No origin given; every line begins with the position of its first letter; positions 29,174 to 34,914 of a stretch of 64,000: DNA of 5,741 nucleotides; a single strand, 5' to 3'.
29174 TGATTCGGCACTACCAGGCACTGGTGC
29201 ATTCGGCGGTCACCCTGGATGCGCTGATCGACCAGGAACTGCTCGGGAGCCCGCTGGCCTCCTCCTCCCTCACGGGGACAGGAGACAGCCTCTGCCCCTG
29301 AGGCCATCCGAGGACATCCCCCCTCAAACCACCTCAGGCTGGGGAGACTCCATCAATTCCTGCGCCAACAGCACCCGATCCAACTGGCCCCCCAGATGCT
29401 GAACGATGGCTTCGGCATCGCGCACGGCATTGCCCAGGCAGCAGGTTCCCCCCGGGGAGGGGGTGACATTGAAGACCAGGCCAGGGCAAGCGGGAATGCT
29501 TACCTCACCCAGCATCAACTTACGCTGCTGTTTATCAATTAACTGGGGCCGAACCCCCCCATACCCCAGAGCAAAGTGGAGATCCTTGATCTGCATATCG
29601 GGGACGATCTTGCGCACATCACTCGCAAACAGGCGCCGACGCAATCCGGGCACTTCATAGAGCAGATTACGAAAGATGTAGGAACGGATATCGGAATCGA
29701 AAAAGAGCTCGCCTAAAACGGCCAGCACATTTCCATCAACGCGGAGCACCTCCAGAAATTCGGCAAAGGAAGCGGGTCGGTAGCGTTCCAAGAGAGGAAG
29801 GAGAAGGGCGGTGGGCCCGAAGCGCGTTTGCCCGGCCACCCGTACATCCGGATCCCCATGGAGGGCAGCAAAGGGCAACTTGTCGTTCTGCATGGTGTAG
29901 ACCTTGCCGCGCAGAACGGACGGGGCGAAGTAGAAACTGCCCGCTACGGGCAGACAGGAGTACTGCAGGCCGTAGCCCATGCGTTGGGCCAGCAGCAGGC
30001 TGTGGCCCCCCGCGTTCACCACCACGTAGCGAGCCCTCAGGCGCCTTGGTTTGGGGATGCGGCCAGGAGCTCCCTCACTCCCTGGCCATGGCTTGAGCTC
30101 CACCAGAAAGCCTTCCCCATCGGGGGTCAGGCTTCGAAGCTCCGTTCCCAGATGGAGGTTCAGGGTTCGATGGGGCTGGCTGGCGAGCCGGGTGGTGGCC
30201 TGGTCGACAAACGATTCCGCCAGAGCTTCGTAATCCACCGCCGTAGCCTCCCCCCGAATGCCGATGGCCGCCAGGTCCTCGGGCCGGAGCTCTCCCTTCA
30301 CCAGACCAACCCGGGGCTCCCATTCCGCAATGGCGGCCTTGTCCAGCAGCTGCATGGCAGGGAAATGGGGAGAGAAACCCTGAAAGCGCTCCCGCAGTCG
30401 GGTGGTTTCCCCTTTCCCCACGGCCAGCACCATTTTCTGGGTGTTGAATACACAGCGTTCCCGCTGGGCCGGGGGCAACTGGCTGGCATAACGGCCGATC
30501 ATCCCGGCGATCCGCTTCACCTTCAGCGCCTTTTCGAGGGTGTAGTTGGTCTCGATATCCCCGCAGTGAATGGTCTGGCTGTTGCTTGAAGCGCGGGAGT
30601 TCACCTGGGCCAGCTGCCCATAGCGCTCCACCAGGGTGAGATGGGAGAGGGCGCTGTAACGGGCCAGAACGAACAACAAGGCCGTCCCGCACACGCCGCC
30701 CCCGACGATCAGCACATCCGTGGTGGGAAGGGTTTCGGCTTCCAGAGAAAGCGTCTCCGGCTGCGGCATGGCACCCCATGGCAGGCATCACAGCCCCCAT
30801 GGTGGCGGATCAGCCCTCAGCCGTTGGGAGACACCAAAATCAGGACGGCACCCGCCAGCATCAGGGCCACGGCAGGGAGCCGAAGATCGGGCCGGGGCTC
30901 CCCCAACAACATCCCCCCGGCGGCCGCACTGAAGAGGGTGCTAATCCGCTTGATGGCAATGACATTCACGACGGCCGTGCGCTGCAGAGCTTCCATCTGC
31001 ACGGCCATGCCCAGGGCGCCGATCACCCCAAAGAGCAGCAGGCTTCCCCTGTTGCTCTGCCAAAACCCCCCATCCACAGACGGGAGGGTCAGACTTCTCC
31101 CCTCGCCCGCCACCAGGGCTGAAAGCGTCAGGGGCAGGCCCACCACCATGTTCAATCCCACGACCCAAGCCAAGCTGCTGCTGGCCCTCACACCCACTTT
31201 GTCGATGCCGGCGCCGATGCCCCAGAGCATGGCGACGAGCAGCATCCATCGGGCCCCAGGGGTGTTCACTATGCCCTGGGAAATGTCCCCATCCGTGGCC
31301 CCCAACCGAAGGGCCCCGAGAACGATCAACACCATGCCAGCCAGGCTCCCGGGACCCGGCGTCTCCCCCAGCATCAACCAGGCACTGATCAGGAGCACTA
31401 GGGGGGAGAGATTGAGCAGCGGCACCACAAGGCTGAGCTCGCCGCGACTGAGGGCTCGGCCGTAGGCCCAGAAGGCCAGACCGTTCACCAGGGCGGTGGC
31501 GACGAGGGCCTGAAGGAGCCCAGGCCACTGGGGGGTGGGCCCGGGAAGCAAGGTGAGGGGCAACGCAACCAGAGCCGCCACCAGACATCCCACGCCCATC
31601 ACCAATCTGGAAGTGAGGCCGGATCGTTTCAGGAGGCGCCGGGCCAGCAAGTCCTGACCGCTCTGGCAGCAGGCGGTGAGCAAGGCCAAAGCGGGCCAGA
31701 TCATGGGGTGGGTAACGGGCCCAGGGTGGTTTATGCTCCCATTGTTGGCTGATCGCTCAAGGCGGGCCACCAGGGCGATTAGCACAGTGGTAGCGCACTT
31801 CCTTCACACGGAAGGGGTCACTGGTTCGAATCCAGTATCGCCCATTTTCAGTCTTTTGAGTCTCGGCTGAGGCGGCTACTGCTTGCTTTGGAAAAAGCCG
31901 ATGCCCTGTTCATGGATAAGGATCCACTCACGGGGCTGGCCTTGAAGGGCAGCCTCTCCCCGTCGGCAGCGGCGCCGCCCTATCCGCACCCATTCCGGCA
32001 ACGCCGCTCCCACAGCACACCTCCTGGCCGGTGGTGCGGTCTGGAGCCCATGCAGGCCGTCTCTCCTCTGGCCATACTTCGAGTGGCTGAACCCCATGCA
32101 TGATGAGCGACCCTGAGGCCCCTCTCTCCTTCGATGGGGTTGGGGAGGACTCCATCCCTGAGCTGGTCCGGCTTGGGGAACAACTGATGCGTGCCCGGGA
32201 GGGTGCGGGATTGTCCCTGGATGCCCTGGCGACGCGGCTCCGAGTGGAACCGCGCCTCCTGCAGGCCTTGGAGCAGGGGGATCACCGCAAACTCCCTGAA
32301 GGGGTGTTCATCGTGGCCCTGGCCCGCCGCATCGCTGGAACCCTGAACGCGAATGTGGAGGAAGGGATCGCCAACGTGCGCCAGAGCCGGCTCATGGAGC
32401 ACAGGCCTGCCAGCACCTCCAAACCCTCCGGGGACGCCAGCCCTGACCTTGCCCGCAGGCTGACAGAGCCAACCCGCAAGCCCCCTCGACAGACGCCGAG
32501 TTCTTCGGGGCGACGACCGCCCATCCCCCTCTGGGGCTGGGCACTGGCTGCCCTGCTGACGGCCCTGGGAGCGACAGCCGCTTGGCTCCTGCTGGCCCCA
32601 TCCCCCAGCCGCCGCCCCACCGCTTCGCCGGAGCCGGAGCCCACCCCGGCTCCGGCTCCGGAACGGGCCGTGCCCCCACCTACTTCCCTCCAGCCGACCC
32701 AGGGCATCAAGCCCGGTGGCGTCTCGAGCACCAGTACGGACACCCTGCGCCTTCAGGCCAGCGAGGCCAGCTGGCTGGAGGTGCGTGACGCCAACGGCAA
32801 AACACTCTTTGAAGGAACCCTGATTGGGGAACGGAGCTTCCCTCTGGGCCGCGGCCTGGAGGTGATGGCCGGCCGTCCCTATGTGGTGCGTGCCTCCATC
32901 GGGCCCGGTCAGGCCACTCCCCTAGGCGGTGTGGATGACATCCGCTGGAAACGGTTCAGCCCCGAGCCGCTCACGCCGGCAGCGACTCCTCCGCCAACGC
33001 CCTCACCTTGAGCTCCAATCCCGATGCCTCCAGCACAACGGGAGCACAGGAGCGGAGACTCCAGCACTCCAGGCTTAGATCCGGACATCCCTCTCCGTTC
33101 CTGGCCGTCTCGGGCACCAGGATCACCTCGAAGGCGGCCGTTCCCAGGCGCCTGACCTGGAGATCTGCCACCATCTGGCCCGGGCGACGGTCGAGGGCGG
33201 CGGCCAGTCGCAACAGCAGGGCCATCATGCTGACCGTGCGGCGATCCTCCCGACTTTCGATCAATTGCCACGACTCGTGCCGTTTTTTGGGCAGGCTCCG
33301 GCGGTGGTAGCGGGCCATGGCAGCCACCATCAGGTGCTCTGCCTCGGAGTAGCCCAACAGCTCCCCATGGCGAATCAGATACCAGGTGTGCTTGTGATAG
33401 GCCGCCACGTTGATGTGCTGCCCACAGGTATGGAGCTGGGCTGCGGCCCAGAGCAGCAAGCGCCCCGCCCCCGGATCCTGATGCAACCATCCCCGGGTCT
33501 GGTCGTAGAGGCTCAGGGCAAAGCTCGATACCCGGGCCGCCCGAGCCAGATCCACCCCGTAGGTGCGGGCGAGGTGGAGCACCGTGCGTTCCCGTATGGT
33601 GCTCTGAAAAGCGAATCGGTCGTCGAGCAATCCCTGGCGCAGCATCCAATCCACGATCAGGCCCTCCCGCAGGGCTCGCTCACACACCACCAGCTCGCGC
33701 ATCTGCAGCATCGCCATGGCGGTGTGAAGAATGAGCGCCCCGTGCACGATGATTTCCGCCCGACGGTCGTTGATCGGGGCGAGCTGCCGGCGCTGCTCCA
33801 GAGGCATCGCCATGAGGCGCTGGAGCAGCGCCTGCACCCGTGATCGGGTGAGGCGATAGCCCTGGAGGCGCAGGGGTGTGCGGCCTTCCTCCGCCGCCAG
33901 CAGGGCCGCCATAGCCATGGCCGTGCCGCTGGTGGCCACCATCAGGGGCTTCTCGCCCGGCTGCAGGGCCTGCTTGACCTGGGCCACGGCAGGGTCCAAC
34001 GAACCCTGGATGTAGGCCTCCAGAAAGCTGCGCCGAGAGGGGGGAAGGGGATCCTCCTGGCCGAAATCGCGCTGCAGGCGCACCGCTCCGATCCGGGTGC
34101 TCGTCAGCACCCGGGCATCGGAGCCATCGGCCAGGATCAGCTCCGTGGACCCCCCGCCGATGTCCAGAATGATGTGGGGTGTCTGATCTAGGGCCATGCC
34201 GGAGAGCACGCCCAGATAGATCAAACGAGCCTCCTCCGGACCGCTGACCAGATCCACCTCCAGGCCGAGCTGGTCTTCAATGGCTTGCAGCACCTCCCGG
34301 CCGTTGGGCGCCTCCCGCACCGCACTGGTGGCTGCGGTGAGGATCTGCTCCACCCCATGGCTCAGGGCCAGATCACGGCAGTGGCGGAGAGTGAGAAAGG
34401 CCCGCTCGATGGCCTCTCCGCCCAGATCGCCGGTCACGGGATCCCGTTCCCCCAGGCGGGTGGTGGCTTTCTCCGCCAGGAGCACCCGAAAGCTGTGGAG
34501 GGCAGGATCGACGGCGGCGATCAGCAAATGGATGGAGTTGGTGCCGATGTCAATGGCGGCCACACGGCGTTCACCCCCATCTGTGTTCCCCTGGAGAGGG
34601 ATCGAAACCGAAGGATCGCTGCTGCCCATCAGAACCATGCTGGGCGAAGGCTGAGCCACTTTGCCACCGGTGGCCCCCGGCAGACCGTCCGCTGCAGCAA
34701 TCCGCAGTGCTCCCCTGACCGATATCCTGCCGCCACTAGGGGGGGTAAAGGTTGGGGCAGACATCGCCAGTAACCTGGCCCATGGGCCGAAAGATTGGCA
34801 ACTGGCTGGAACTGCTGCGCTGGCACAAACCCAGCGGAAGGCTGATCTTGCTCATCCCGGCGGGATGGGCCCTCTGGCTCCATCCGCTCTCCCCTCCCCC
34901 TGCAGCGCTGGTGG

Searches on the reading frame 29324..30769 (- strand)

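Call 58: search_protein_families(library=pfam, proteins=[window:29324-30769:-], max_evalue=0.00001)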
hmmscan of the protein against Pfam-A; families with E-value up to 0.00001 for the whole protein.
window:29324-30769:- (481 aa): 2 families
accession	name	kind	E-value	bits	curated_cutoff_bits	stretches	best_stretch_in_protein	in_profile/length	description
PF06039.21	Mqo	-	5.6e-17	61.9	27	1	17-417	3-402/489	Malate:quinone oxidoreductase (Mqo)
PF01266.30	DAO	-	8.3e-13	49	27.9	1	18-434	1-332/353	FAD dependent oxidoreductase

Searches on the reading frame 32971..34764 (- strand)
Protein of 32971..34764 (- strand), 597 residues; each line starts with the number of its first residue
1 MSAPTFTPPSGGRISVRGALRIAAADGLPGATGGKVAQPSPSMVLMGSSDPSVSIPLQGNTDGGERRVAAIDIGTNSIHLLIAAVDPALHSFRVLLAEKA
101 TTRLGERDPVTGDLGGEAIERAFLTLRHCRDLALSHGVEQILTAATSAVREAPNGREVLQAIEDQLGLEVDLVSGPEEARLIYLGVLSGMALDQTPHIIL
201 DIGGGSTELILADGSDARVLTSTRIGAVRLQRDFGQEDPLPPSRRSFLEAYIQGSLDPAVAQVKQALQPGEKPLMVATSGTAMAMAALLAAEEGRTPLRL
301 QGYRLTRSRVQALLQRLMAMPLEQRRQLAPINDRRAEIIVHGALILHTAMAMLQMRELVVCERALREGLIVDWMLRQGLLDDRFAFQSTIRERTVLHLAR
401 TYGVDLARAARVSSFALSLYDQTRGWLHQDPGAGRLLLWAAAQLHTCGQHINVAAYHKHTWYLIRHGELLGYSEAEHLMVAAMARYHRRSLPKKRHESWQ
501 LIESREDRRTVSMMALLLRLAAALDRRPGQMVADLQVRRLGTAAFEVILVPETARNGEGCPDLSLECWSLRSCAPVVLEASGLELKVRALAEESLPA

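Call 58: search_protein_families(library=pfam, proteins=[window:32971-34764:-], max_evalue=0.00001)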
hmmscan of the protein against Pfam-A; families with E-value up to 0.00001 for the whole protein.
window:32971-34764:- (597 aa): 2 families
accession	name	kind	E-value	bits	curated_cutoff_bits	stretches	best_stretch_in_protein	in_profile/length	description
PF02541.22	Ppx-GppA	-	2.4e-70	237.6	27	1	84-376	4-284/285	Ppx/GppA phosphatase family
PF21447.3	Ppx-GppA_III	-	5.4e-34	118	27.3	1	390-532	1-140/177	Ppx/GppA phosphatase, domain III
